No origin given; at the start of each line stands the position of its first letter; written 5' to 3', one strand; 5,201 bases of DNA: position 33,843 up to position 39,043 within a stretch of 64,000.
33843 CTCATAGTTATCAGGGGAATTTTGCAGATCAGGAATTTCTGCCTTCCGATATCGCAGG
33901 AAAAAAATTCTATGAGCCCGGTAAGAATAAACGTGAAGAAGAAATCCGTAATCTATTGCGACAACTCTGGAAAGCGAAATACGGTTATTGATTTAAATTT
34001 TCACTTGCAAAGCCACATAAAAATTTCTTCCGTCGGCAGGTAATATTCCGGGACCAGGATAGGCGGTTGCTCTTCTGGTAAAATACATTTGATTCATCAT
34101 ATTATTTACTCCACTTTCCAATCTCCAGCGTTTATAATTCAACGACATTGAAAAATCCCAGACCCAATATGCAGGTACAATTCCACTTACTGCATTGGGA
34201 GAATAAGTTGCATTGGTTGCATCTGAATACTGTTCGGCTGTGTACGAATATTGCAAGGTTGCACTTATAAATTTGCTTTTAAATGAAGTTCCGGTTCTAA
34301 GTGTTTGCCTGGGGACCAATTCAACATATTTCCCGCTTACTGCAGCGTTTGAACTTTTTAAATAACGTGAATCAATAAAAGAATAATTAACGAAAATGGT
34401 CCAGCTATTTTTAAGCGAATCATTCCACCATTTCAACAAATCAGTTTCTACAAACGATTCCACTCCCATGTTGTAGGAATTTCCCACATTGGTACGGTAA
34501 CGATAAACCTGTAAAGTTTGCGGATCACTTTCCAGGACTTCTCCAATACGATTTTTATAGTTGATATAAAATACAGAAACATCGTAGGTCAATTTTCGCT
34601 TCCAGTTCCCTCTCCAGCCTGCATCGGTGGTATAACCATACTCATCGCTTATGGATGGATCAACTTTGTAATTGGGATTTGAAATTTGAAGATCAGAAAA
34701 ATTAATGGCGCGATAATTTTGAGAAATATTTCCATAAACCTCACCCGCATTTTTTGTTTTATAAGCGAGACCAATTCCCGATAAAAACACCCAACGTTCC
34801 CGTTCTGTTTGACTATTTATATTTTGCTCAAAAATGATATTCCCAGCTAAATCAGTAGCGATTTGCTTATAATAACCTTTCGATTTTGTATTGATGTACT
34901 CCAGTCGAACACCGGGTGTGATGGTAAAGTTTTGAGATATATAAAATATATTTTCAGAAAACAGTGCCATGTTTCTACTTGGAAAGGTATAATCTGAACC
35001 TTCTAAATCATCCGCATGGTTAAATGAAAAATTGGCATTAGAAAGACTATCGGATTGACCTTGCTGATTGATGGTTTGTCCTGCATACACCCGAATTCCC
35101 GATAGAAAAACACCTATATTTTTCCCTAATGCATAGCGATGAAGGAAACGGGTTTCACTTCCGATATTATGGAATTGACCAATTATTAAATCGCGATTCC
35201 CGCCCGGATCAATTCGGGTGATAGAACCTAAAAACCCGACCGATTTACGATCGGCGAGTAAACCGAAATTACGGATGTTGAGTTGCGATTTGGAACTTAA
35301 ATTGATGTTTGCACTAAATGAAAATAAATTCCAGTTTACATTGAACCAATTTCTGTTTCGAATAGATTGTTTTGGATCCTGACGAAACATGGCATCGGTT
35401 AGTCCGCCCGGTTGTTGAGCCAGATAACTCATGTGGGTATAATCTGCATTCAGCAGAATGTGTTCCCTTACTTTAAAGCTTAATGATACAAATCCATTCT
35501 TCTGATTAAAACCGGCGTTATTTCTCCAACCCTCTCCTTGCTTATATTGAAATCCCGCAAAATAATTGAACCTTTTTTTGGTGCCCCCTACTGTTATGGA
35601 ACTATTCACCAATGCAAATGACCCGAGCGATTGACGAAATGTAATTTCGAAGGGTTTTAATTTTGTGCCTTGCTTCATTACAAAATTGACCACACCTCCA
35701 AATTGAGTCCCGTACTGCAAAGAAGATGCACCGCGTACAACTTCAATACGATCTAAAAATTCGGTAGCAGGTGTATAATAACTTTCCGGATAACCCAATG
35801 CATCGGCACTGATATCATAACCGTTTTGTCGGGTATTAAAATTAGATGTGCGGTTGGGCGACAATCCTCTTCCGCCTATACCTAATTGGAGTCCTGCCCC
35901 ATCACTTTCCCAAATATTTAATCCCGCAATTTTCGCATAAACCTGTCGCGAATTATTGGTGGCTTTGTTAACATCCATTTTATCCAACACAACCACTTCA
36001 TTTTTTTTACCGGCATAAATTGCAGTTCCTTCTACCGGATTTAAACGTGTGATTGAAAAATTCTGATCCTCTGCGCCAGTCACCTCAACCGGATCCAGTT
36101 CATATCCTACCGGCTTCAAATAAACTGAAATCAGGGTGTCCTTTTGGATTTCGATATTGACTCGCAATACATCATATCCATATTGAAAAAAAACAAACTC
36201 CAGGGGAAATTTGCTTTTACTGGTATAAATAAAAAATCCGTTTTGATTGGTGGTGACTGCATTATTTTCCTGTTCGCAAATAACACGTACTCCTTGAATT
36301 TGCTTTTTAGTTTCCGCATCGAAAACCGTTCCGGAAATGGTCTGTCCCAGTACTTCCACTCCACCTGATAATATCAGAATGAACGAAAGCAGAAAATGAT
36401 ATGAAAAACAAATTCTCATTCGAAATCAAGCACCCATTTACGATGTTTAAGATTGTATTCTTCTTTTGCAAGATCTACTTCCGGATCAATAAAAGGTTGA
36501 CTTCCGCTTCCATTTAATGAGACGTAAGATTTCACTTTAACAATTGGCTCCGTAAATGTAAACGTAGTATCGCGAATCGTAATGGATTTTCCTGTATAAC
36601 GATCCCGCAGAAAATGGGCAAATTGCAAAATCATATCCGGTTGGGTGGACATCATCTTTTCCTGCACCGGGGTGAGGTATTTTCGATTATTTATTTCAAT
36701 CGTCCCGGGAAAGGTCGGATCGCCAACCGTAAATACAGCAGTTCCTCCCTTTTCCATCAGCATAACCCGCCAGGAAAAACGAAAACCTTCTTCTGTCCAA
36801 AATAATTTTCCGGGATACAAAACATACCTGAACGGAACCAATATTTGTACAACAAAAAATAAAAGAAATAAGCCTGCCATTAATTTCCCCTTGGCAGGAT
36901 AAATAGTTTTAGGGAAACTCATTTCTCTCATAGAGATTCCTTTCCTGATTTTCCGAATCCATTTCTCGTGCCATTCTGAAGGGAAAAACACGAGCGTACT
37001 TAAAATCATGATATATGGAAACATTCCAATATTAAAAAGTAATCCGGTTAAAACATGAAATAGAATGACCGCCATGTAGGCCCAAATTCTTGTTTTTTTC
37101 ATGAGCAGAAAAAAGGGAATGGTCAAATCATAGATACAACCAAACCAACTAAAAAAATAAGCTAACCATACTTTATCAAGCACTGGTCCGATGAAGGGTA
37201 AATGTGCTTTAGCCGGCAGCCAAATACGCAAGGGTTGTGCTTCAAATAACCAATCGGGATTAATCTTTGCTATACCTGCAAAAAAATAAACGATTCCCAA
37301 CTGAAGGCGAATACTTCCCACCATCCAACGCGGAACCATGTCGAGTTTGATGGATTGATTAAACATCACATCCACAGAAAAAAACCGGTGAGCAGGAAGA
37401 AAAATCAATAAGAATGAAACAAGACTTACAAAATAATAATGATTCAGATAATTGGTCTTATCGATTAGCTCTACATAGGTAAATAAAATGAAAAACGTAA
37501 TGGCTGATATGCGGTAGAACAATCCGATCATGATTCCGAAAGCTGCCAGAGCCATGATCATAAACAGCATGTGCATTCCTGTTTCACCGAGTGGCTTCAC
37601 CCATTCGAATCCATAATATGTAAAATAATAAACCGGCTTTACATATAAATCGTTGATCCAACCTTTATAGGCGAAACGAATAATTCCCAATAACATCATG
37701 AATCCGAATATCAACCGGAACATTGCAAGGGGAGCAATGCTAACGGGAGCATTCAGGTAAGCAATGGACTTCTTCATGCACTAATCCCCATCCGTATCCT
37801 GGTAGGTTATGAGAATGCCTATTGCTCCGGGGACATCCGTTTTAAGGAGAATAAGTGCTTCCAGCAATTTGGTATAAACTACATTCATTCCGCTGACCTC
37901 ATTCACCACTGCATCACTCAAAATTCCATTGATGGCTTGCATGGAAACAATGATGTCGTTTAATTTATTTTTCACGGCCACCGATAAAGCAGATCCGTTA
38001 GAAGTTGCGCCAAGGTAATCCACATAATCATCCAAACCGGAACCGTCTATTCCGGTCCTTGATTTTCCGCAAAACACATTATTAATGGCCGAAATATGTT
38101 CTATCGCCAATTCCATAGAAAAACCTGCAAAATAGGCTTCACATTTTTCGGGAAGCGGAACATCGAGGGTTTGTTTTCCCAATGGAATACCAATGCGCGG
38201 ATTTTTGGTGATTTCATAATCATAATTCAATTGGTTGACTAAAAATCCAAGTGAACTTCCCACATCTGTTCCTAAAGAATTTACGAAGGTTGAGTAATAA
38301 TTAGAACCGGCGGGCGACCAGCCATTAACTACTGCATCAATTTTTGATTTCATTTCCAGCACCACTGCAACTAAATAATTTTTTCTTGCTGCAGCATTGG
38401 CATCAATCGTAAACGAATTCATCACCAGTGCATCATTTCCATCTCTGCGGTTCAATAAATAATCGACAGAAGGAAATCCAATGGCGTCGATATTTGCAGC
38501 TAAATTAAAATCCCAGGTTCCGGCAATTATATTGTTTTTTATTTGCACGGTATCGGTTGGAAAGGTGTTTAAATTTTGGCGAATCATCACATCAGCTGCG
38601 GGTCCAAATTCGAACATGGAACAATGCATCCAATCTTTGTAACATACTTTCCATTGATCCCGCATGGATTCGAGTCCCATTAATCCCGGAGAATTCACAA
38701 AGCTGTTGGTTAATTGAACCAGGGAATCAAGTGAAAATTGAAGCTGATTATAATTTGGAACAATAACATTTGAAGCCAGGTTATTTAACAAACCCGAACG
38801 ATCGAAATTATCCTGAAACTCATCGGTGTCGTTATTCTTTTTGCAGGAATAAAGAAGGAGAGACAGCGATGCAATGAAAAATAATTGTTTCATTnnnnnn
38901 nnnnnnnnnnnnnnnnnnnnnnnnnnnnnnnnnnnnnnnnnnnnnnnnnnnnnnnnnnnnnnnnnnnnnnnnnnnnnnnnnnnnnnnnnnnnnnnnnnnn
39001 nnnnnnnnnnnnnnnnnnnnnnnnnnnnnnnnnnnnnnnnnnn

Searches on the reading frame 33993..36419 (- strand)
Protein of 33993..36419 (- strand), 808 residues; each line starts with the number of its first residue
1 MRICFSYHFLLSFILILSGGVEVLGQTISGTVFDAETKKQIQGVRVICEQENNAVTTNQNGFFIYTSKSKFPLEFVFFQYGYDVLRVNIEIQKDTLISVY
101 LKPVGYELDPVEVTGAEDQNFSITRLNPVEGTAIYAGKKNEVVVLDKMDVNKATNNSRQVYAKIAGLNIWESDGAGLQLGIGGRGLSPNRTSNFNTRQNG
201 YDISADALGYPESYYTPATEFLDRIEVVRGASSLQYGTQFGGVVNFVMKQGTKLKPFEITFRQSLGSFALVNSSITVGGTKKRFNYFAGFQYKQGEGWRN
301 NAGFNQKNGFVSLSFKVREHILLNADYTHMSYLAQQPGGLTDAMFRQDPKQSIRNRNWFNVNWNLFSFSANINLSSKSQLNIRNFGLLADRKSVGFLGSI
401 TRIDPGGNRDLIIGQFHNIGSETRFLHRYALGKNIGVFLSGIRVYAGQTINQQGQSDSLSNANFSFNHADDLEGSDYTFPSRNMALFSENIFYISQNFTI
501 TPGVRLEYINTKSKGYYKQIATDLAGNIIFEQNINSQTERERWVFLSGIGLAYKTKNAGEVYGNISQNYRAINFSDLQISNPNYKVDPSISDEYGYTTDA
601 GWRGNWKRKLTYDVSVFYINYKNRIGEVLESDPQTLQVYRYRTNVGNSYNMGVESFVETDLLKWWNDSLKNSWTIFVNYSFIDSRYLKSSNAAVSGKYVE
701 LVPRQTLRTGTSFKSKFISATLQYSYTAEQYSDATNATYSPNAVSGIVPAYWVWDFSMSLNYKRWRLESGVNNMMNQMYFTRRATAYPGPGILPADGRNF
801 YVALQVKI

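Call 86: search_protein_families(library=pfam, proteins=[window:33993-36419:-], max_evalue=0.00001)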
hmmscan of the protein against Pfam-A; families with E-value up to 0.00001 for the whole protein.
window:33993-36419:- (808 aa): 3 families
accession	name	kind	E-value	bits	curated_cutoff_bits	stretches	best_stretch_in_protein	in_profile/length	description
PF00593.30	TonB_dep_Rec_b-barrel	-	1.1e-29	105.1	27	1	324-773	16-435/436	TonB dependent receptor-like, beta-barrel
PF13715.12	CarbopepD_reg_2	-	5.4e-11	42.8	32.2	1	28-111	1-86/88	CarboxypepD_reg-like domain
PF07715.20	Plug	-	4e-08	34.1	23.9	1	145-243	12-107/107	TonB-dependent Receptor Plug Domain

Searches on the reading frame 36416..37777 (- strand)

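Call 86: search_protein_families(library=pfam, proteins=[window:36416-37777:-], max_evalue=0.00001)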
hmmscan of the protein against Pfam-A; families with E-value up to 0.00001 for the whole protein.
window:36416-37777:- (453 aa): 2 families
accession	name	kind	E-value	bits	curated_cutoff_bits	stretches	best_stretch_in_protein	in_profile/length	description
PF05090.19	HTTM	-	7e-86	288.4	27.7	1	9-269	1-259/259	HTTM domain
PF22777.1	VKGC_lumenal_dom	-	8.4e-50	169.1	27.7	1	298-452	3-149/152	Vitamin K-dependent gamma-carboxylase, lumenal domain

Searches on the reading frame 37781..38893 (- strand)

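Call 86: search_protein_families(library=pfam, proteins=[window:37781-38893:-], max_evalue=0.00001)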
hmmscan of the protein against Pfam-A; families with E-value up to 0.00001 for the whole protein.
window:37781-38893:- (370 aa): 1 family
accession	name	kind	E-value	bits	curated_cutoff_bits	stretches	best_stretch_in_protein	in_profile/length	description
PF09375.15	Peptidase_M75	-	1.1e-26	94.5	23.5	1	44-329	1-265/288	Imelysin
